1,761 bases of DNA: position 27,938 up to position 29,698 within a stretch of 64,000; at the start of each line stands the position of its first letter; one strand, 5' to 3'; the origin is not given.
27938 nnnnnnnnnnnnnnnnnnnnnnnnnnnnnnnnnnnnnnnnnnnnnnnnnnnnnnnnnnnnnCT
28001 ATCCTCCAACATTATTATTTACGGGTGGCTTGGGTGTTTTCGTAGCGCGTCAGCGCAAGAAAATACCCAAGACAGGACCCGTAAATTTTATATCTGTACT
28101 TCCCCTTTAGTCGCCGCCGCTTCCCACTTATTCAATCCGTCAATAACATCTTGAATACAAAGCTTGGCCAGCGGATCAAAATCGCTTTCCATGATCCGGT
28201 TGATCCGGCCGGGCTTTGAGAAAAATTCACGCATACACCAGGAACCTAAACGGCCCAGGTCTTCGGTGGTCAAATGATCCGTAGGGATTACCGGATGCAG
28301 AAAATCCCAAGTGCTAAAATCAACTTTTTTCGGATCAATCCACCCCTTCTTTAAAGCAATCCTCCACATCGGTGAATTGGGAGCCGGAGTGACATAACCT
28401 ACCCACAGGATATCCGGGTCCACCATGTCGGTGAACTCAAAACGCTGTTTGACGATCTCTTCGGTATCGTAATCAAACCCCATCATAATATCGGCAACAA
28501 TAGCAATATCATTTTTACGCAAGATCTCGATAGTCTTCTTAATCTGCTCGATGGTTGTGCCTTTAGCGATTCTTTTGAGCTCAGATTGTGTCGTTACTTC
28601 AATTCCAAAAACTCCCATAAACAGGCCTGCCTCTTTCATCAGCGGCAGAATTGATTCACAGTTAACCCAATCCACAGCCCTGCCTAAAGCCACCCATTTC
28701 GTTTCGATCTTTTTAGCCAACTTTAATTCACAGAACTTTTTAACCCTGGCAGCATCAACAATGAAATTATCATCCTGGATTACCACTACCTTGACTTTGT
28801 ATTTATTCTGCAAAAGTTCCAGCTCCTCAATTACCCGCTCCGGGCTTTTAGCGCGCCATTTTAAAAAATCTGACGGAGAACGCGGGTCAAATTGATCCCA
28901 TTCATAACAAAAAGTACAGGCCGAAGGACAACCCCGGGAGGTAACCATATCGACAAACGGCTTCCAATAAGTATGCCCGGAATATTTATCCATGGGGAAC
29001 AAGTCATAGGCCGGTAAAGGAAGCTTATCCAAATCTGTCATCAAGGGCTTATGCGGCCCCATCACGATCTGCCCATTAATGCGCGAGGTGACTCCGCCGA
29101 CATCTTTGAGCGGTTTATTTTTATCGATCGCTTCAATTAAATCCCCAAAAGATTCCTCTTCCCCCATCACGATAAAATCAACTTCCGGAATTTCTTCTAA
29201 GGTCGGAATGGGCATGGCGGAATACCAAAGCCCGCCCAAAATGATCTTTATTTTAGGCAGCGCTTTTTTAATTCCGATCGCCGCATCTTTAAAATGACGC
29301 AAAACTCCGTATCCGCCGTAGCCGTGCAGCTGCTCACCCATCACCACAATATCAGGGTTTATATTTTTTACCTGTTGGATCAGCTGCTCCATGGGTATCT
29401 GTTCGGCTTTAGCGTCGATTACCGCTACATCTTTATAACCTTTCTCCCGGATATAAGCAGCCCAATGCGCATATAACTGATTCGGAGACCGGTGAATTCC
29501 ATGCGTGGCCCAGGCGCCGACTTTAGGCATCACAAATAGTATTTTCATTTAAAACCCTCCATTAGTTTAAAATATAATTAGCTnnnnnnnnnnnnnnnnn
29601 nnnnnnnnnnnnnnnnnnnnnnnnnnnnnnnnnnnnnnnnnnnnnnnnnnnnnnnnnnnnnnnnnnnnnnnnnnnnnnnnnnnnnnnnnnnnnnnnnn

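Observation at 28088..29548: Cobalamin-dependent (class B) radical SAM enzyme between the ACP and KS genes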

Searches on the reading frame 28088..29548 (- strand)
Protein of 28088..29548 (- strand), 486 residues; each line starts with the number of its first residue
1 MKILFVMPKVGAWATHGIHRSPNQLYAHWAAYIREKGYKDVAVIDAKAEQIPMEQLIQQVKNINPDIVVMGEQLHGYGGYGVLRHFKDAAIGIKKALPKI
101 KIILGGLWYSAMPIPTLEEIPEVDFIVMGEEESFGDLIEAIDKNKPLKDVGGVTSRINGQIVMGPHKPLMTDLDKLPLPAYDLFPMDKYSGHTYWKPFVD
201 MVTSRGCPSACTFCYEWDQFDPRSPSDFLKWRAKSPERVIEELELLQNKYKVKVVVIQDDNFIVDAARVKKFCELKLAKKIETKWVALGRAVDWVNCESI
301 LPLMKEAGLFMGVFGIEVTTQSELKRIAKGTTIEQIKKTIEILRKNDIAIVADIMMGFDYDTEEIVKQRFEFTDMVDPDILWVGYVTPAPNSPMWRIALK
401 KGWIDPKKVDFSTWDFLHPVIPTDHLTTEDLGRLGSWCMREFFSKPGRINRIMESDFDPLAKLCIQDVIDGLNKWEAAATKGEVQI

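Call 4: search_protein_families(library=pfam, proteins=[window:28088-29548:-], max_evalue=0.01)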
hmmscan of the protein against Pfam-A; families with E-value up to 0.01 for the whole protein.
window:28088-29548:- (486 aa): 2 families
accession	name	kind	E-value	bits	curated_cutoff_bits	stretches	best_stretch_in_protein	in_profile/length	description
PF04055.27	Radical_SAM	-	6.2e-20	72.5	29.5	1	201-371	1-164/166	Radical SAM superfamily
PF02310.24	B12-binding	-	8.6e-10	38.9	32.1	1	30-133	21-115/121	B12 binding domain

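Call 5: search_protein_families(library=ncbifam, proteins=[window:28088-29548:-], max_evalue=0.01)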
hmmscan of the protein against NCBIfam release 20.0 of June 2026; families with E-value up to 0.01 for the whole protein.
window:28088-29548:- (486 aa): 21 families
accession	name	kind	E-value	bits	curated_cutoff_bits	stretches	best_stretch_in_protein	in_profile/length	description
TIGR02026.1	BchE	equivalog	7.9e-64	216.3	481.35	1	3-431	2-416/497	magnesium-protoporphyrin IX monomethyl ester anaerobic oxidative cyclase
TIGR03471.1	HpnJ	equivalog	5.5e-46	157.4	577.6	1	38-454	44-444/472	hopanoid biosynthesis associated radical SAM protein HpnJ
NF050148.1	rSAM_ApyD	equivalog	2e-33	115.7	750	1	90-364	94-354/645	RiPP biosynthesis radical SAM protein ApyD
TIGR04479.1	bcpD_PhpK_rSAM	subfamily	1e-27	96.7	600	1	131-395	181-428/504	PhpK family radical SAM P-methyltransferase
NF038361.1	rSAM_Sden_1168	equivalog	1.2e-27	96.8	575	1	94-404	165-479/560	Sden_1168 family B12-binding radical SAM P-methyltransferase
TIGR04367.1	HpnR_B12_rSAM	equivalog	2.6e-27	95.5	650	1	28-424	27-395/490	hopanoid C-3 methylase HpnR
TIGR04385.1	B12_rSAM_cofa1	equivalog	4.7e-26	92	450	1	30-376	27-364/438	B12 lower ligand biosynthesis radical SAM protein BzaD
TIGR03975.1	rSAM_ocin_1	subfamily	1.4e-24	86.6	281.85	1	93-365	151-419/606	RiPP maturation radical SAM C-methyltransferase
TIGR04072.2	rSAM_ladder_B12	equivalog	1.4e-20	73.4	360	1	33-408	28-382/443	lipid biosynthesis B12-binding/radical SAM protein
NF033712.0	B12_rSAM_KedN5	subfamily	1.5e-18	66.4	700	1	60-354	58-348/624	KedN5 family methylcobalamin-dependent radical SAM C-methyltransferase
NF033070.1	rSAM_AprD4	equivalog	1.4e-17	63.8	500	1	165-434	162-423/456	AprD4 family radical SAM diol-dehydratase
TIGR04014.1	B12_SAM_MJ_0865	equivalog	1.3e-15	57.2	360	1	100-400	69-360/434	methyl-coenzyme M reductase glutamine C-methyltransferase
TIGR04013.1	B12_SAM_MJ_1487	hypoth_equivalog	2e-12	46.7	251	2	93-214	63-167/382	TIGR04013 family B12-binding domain/radical SAM domain-containing protein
TIGR04190.1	B12_SAM_Ta0216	equivalog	2.1e-12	46.4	500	1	93-283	103-302/554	TIGR04190 family B12-binding domain/radical SAM domain protein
TIGR04295.1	B12_rSAM_oligo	hypoth_equivalog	5.1e-11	41.9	400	1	33-367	34-353/422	TIGR04295 family B12-binding domain-containing radical SAM protein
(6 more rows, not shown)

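Call 7: find_homologous_proteins(query=window:28088-29548:-)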
Query window:28088-29548:- (486 aa): 866 proteins with E <= 0.001 among 8000 candidates; the best 120 are listed.
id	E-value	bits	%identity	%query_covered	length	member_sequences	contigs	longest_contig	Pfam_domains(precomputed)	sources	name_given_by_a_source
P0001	0.0e+0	1068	93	100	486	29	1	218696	PF04055.28,PF02310.25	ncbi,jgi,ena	ncbi:MAG: radical SAM protein [Candidatus Omnitrophota bacterium]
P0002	0.0e+0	1056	91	100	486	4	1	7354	PF04055.28,PF02310.25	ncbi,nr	ncbi:MAG: radical SAM protein [Candidatus Omnitrophica bacterium]|nr:radical SAM protein [Candidatus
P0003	0.0e+0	1022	89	100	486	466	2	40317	PF04055.28,PF02310.25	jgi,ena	-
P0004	0.0e+0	1022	88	100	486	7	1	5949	PF04055.28,PF02310.25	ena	-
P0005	0.0e+0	1018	88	100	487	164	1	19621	PF04055.28,PF02310.25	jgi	-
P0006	0.0e+0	1017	89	100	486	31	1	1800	PF04055.28,PF02310.25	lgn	-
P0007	0.0e+0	1016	87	100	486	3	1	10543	PF04055.28,PF02310.25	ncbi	-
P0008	0.0e+0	1014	87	100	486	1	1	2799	PF04055.28,PF02310.25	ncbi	-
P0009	6.3e-292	987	86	99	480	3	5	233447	PF04055.28,PF02310.25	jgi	-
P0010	7.8e-283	957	83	100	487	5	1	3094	PF04055.28,PF02310.25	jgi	-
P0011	1.9e-279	946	81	100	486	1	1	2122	PF04055.28,PF02310.25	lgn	-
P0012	2.7e-279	945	84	97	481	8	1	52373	PF04055.28,PF02310.25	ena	-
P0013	1.0e-278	943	82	100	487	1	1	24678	PF04055.28,PF02310.25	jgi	-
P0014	2.6e-277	939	81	100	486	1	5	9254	PF04055.28,PF02310.25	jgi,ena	-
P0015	5.1e-277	938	81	100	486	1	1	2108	PF04055.28,PF02310.25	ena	-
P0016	9.1e-277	937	81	100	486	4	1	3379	PF04055.28,PF02310.25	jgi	-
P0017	2.2e-276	936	81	100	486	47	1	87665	PF04055.28,PF02310.25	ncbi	ncbi:MAG: radical SAM protein [Candidatus Omnitrophota bacterium]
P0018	1.3e-275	933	80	100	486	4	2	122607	PF04055.28,PF02310.25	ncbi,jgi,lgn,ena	-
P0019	4.5e-275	931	80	100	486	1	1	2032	PF04055.28,PF02310.25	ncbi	-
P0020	3.2e-274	928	80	100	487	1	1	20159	PF04055.28,PF02310.25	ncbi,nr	ncbi:MAG: B12-binding domain-containing radical SAM protein [Candidatus Omnitrophica bacterium]|nr:B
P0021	4.8e-274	928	80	100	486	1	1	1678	PF04055.28,PF02310.25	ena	-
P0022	2.1e-272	922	80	100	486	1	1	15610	PF04055.28,PF02310.25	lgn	-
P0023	6.0e-272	921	80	100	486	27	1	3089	PF04055.28,PF02310.25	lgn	-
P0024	1.7e-270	916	79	100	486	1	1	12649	PF04055.28,PF02310.25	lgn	-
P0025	2.7e-269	912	79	100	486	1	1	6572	PF04055.28,PF02310.25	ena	-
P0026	3.2e-269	912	78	100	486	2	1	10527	PF04055.28,PF02310.25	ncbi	-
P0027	7.7e-269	911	78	100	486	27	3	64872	PF04055.28,PF02310.25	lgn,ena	-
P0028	2.8e-268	909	77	100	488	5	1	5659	PF04055.28,PF02310.25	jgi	-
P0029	3.0e-268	909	79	100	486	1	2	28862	PF04055.28,PF02310.25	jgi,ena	-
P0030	3.9e-268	908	77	100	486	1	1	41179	PF04055.28,PF02310.25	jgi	-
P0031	5.1e-268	908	77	100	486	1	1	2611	PF04055.28,PF02310.25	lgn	-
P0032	6.9e-268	908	79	100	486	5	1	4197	PF04055.28,PF02310.25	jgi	-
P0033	1.4e-267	907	78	100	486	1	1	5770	PF04055.28,PF02310.25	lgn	-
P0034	1.5e-267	906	78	100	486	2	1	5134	PF04055.28,PF02310.25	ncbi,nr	ncbi:MAG: radical SAM protein [Candidatus Omnitrophica bacterium]|nr:radical SAM protein [Candidatus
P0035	4.7e-267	905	77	100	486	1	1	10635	PF04055.28,PF02310.25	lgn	-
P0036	2.9e-266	902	76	100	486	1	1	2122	PF04055.28,PF02310.25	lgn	-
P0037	3.4e-266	902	78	100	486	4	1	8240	PF04055.28,PF02310.25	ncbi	-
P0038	7.2e-266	901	78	100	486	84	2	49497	PF04055.28,PF02310.25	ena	-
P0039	3.0e-265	899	78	100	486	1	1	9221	PF04055.28,PF02310.25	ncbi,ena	-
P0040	4.2e-265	898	78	100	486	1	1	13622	PF04055.28,PF02310.25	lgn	-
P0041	5.6e-265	898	76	100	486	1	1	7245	PF04055.28,PF02310.25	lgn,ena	-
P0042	5.8e-265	898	76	100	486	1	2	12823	PF04055.28,PF02310.25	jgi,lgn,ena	jgi:radical SAM superfamily enzyme YgiQ (UPF0313 family)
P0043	2.0e-264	896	76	100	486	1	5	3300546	PF04055.28,PF02310.25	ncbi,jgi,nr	ncbi:MAG: radical SAM protein [Thermodesulfobacteriota bacterium]|jgi:radical SAM superfamily enzyme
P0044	1.0e-262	890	76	100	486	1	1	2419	PF04055.28,PF02310.25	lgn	-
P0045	1.6e-262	890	76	100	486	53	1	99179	PF04055.28,PF02310.25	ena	-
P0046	1.4e-261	887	76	100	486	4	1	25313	PF04055.28,PF02310.25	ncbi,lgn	-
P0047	2.6e-261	886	76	100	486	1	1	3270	PF04055.28,PF02310.25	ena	-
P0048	3.0e-261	886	76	100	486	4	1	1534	PF04055.28,PF02310.25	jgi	-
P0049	3.1e-261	886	76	100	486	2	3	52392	PF04055.28,PF02310.25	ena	-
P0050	2.2e-260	883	76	100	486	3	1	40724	PF04055.28,PF02310.25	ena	-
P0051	2.9e-260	882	75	100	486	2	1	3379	PF04055.28,PF02310.25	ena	-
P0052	3.3e-260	882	74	100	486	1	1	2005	PF04055.28,PF02310.25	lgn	-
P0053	6.2e-260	881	75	100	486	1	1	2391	PF04055.28,PF02310.25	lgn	-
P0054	7.7e-260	881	76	100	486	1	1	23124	PF04055.28,PF02310.25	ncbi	-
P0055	2.2e-259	879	76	100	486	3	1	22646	PF04055.28,PF02310.25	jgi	-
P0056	2.3e-259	879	75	100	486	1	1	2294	PF04055.28,PF02310.25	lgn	-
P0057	8.8e-259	877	75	100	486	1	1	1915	PF04055.28,PF02310.25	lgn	-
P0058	1.8e-258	876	75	100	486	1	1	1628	PF04055.28,PF02310.25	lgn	-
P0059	2.1e-258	876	75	100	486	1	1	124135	PF04055.28,PF02310.25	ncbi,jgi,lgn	jgi:anaerobic magnesium-protoporphyrin IX monomethyl ester cyclase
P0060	2.7e-258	876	73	100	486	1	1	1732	PF04055.28,PF02310.25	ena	-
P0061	3.9e-258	875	74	100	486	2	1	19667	PF04055.28,PF02310.25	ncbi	ncbi:MAG: radical SAM protein [Pseudomonadota bacterium]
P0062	1.3e-256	870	73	100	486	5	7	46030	PF04055.28,PF02310.25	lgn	-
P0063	1.7e-256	870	74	100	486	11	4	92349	PF04055.28,PF02310.25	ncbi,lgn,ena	ncbi:MAG: radical SAM protein [Candidatus Omnitrophota bacterium]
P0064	1.7e-256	870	74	100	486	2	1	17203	PF04055.28,PF02310.25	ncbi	-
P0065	2.7e-256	869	73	100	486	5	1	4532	PF04055.28,PF02310.25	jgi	-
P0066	2.9e-256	869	73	100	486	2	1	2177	PF04055.28,PF02310.25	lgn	-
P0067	8.0e-256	868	73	100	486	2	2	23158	PF04055.28,PF02310.25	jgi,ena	-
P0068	8.5e-256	868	74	100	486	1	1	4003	PF04055.28,PF02310.25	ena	-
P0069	1.4e-255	867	80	93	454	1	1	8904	PF04055.28,PF02310.25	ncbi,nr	ncbi:MAG TPA: radical SAM protein [Candidatus Omnitrophota bacterium]|nr:radical SAM protein [Candid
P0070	2.8e-255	866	80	93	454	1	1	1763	PF04055.28,PF02310.25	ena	-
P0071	7.2e-255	865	73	100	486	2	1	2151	PF04055.28,PF02310.25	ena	-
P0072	1.1e-254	864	73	100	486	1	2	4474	PF04055.28,PF02310.25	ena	-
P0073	1.1e-254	864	75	99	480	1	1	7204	PF04055.28,PF02310.25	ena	-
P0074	2.2e-254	863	74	100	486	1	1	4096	PF04055.28,PF02310.25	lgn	-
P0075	2.9e-254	863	73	100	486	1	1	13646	PF04055.28,PF02310.25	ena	-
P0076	3.2e-254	862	72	100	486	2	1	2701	PF04055.28,PF02310.25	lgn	-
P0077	3.8e-254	862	73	100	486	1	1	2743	PF04055.28,PF02310.25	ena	-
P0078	3.9e-254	862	73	100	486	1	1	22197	PF04055.28,PF02310.25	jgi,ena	-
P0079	4.1e-254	862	73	100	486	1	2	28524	PF04055.28,PF02310.25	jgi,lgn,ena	-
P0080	1.9e-253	860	73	100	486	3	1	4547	PF04055.28,PF02310.25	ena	-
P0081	3.2e-253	859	73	100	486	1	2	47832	PF04055.28,PF02310.25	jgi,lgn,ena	-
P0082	6.3e-253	858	73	100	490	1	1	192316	PF04055.28,PF02310.25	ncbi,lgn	-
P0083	1.3e-252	857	72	100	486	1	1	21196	PF04055.28,PF02310.25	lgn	-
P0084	1.6e-252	857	72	100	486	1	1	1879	PF04055.28,PF02310.25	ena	-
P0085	2.4e-252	856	73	100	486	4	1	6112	PF04055.28,PF02310.25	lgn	-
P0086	4.0e-252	855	71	100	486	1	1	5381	PF04055.28,PF02310.25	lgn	-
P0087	5.3e-252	855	73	100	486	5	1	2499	PF04055.28,PF02310.25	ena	-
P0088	1.0e-251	854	74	100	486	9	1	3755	PF04055.28,PF02310.25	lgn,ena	-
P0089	1.8e-251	853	73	100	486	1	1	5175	PF04055.28,PF02310.25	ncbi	-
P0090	2.5e-251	853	73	100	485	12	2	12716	PF04055.28,PF02310.25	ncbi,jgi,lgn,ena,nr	ncbi:MAG: B12-binding domain-containing radical SAM protein [Candidatus Omnitrophica bacterium]|nr:B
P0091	4.6e-251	852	72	100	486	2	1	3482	PF04055.28,PF02310.25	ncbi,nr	ncbi:MAG: B12-binding domain-containing radical SAM protein [Candidatus Omnitrophica bacterium]|nr:B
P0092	6.0e-251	852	72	100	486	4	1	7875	PF04055.28,PF02310.25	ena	-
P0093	6.5e-251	852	72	100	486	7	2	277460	PF04055.28,PF02310.25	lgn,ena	-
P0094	3.0e-250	849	71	100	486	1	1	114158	PF04055.28,PF02310.25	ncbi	ncbi:MAG: radical SAM protein [Candidatus Omnitrophota bacterium]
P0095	7.1e-250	848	72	100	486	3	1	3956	PF04055.28,PF02310.25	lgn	-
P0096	8.3e-250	848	73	100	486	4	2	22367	PF04055.28,PF02310.25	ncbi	-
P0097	1.0e-249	848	71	100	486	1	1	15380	PF04055.28,PF02310.25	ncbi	-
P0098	1.7e-249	847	72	100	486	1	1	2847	PF04055.28,PF02310.25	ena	-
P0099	1.8e-249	847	73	100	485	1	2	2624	PF04055.28,PF02310.25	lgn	-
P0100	2.3e-249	846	72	100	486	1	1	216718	PF04055.28,PF02310.25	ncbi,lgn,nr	ncbi:MAG: radical SAM protein [Candidatus Omnitrophica bacterium]|nr:radical SAM protein [Candidatus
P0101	4.7e-249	845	72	100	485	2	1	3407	PF04055.28,PF02310.25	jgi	jgi:anaerobic magnesium-protoporphyrin IX monomethyl ester cyclase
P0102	5.3e-249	845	71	100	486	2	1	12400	PF04055.28,PF02310.25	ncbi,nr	ncbi:MAG: B12-binding domain-containing radical SAM protein [Candidatus Omnitrophica bacterium]|nr:B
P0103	8.4e-249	845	72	100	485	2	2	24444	PF04055.28,PF02310.25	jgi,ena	-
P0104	1.2e-248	844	73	100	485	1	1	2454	PF04055.28,PF02310.25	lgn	-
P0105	1.5e-248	844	72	100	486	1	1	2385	PF04055.28,PF02310.25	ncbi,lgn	ncbi:MAG: B12-binding domain-containing radical SAM protein [Candidatus Omnitrophota bacterium]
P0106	1.6e-248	844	71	100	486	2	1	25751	PF04055.28,PF02310.25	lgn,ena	-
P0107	8.8e-248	841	71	100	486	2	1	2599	PF04055.28,PF02310.25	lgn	-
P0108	1.5e-247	840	73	100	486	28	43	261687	PF04055.28,PF02310.25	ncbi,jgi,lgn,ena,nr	ncbi:MAG: radical SAM protein [Candidatus Susulua stagnicola]|nr:radical SAM protein [Candidatus Sus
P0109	2.4e-247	840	72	100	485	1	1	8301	PF04055.28,PF02310.25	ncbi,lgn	-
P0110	1.1e-246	838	73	100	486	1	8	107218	PF04055.28,PF02310.25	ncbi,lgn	-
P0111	1.1e-246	838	71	100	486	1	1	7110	PF04055.28,PF02310.25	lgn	-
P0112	1.5e-246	837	73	100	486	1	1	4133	PF04055.28,PF02310.25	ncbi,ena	-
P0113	1.6e-246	837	71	100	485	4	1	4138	PF04055.28,PF02310.25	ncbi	-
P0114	2.0e-246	837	71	100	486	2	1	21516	PF04055.28,PF02310.25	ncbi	-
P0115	3.6e-246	836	71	100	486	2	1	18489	PF04055.28,PF02310.25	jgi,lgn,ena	-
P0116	4.0e-246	836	71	100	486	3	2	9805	PF04055.28,PF02310.25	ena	-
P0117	4.3e-246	836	71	100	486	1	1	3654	PF04055.28,PF02310.25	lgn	-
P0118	6.0e-246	835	71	100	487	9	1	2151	PF04055.28,PF02310.25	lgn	-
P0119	1.4e-245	834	73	100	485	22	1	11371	PF04055.28,PF02310.25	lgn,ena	-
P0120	2.0e-245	833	71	100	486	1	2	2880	PF04055.28,PF02310.25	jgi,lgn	-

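Call 8: search_solved_structures(query=window:28088-29548:-, max_evalue=0.01)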
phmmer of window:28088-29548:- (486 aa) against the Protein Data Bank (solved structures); distinct sequences matched with E-value up to 0.01: 6.
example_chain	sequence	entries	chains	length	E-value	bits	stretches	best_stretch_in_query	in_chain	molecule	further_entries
6fd2_B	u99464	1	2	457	1.6e-12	50.2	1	165-435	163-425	Putative apramycin biosynthetic oxidoreductase 4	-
9ccb_A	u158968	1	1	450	2e-05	26.7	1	122-393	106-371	Radical SAM core domain-containing protein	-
7kdx_A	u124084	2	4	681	4.3e-05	25.7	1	84-261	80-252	Methyltransferase TokK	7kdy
2qgq_A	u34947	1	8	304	0.00014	24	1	196-381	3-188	Protein TM_1862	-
9n1b_A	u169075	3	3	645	0.00018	23.6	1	126-262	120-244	Radical SAM protein | Radical SAM enzyme CysS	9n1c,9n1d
4jc0_A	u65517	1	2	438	0.0004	22.5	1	196-381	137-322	Ribosomal protein S12 methylthiotransferase RimO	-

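Call 10: find_related_loci(query=window:28088-29548:-, collection=genome_contigs, flank=10000)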
Query window:28088-29548:- (486 aa) in genome_contigs; peptide patterns used: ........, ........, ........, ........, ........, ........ (x = any residue, [..] = any of these).
251 stretches matched a pattern; 219 encode a relative of the query (tblastn E <= 1e-3); the best 80 are kept; 80 distinct loci.
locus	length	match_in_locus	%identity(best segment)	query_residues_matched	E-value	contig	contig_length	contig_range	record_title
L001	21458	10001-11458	94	1-486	0e+0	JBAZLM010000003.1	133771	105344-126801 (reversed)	MAG: Candidatus Omnitrophota bacterium isolate SO_2017_LW4_169 scaffold_411_c1_LW137-91_2017, whole genome shotgun seque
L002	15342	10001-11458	93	1-486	0e+0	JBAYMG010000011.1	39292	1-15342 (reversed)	MAG: Candidatus Omnitrophota bacterium isolate SO_2016_LW1_34 scaffold00783_LW64-88_2016, whole genome shotgun sequence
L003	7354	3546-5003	91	1-486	0e+0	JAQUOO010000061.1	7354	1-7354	MAG: Candidatus Omnitrophota bacterium isolate STD1_202 NODE_33203_length_7354_cov_4.904386_Sandtown_D1, whole genome sh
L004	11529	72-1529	91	1-486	0e+0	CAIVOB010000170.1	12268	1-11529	MAG: Candidatus Omnitrophica bacterium isolate AM-lipid-02-D9_bin-0621 genome assembly, contig: bin-0621:170/196, whole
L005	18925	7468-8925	90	1-486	0e+0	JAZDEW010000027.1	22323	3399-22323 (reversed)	MAG: Candidatus Omnitrophota bacterium isolate MEGAHIT-group-0.169 k141_13006643, whole genome shotgun sequence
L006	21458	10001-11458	89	1-486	0e+0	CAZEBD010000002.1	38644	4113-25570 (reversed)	MAG TPA_asm: uncultured Planctomycetales bacterium isolate SRP192927_co7_238 genome assembly, contig: NODE_1548_length_3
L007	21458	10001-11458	90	1-486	0e+0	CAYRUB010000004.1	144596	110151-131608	MAG TPA_asm: uncultured Planctomycetales bacterium isolate binchicken_co220_28 genome assembly, contig: NODE_26_length_1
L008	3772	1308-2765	89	1-486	0e+0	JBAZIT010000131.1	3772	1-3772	MAG: Candidatus Omnitrophota bacterium isolate SO_2017_LW4_101 scaffold_49705_c1_LW137-91_2017, whole genome shotgun seq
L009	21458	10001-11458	90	1-486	0e+0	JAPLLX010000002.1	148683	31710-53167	MAG: Candidatus Omnitrophota bacterium isolate LacPavin_0920_WC90_MAG_43_22 LacPavin_0920_WC90_scaffold_930476, whole ge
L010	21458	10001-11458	89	1-486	0e+0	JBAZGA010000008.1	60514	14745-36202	MAG: Candidatus Omnitrophota bacterium isolate SO_2017_LW3_33 NODE_1010_length_60514_cov_1.288986_LW162_2017, whole geno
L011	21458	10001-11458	90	1-486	0e+0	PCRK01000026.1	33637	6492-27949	MAG: Candidatus Omnitrophica bacterium CG23_combo_of_CG06-09_8_20_14_all_41_10 CG23_scaffold_248_c, whole genome shotgun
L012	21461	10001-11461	88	1-486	0e+0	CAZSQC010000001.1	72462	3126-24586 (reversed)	MAG TPA_asm: uncultured Planctomycetales bacterium isolate SRP278252_co2_861 genome assembly, contig: NODE_551_length_72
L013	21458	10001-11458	88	1-486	0e+0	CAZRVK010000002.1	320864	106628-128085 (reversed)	MAG TPA_asm: uncultured Planctomycetales bacterium isolate binchicken_co117_54 genome assembly, contig: NODE_19_length_3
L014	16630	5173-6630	88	1-486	0e+0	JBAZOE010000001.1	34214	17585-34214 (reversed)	MAG: Candidatus Omnitrophota bacterium isolate SO_2017_LW4_87 scaffold_2829_c1_LW137-91_2017, whole genome shotgun seque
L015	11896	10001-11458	89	1-486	0e+0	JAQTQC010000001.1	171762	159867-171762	MAG: Candidatus Omnitrophota bacterium isolate STB_130 NODE_201_length_171762_cov_13.357311_Sandtown_B, whole genome sho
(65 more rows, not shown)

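Call 17: search_protein_representatives(protein=window:28088-29548:-)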
Query: 486 residues. Proteins with E-value up to 0.001 (for the whole library): 38801; up to 1e-10: 21692; up to 1e-30: 2084. The best 150 are listed.
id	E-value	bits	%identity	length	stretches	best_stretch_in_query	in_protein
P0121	6.1e-150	516.7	46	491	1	2-478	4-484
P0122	2.4e-133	462.0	44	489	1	1-483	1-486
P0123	9.7e-109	380.8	38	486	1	1-483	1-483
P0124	3.2e-97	342.8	38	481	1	1-482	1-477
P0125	3.8e-90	319.5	88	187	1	1-160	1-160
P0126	5.3e-90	319.0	54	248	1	1-246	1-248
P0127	4.4e-74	266.5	35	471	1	1-463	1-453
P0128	2.3e-71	257.5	27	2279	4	93-410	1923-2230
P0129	4.1e-63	230.3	29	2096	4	93-373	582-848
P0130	1.1e-62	228.9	27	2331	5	74-373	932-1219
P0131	1.3e-59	218.7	33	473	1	1-455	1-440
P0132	3.5e-59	217.3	32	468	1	3-448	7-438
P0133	4.5e-58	213.7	32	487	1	12-452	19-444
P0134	1.2e-56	209.0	29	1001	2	120-453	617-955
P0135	1.6e-54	202.0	33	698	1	9-450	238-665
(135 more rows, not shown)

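Call 18: find_encoding_contigs(protein=P0043, flank=10000, max_places=2)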
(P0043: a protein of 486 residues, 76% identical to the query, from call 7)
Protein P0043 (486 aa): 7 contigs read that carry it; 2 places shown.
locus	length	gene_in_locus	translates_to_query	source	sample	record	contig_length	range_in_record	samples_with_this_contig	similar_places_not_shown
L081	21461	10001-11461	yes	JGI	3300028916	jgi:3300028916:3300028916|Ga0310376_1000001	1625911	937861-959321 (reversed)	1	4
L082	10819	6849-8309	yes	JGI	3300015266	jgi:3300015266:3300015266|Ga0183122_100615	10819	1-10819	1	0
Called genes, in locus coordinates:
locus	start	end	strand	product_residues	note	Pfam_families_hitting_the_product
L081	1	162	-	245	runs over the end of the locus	-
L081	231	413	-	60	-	-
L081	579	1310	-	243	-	PF20247:DUF6602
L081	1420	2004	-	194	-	PF02525:Flavodoxin_2, PF03358:FMN_red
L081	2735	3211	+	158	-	PF22381:Staph_reg_Sar_Rot (weak), PF01047:MarR, PF12802:MarR_2, PF13463:HTH_27 (weak), PF13601:HTH_34 (weak)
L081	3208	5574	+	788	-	PF03176:MMPL, PF02460:Patched (weak), PF12349:Sterol-sensing, PF03176:MMPL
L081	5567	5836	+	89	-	-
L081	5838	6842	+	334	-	PF02558:ApbA, PF08546:ApbA_C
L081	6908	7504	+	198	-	-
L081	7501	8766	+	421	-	PF00109:ketoacyl-synt, PF02801:Ketoacyl-synt_C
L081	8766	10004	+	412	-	PF00109:ketoacyl-synt, PF02801:Ketoacyl-synt_C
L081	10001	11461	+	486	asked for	PF02310:B12-binding, PF04055:Radical_SAM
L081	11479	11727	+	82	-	PF00550:PP-binding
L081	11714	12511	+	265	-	PF04199:Cyclase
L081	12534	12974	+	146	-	PF10604:Polyketide_cyc2 (weak)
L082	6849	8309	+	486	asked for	PF02310:B12-binding, PF04055:Radical_SAM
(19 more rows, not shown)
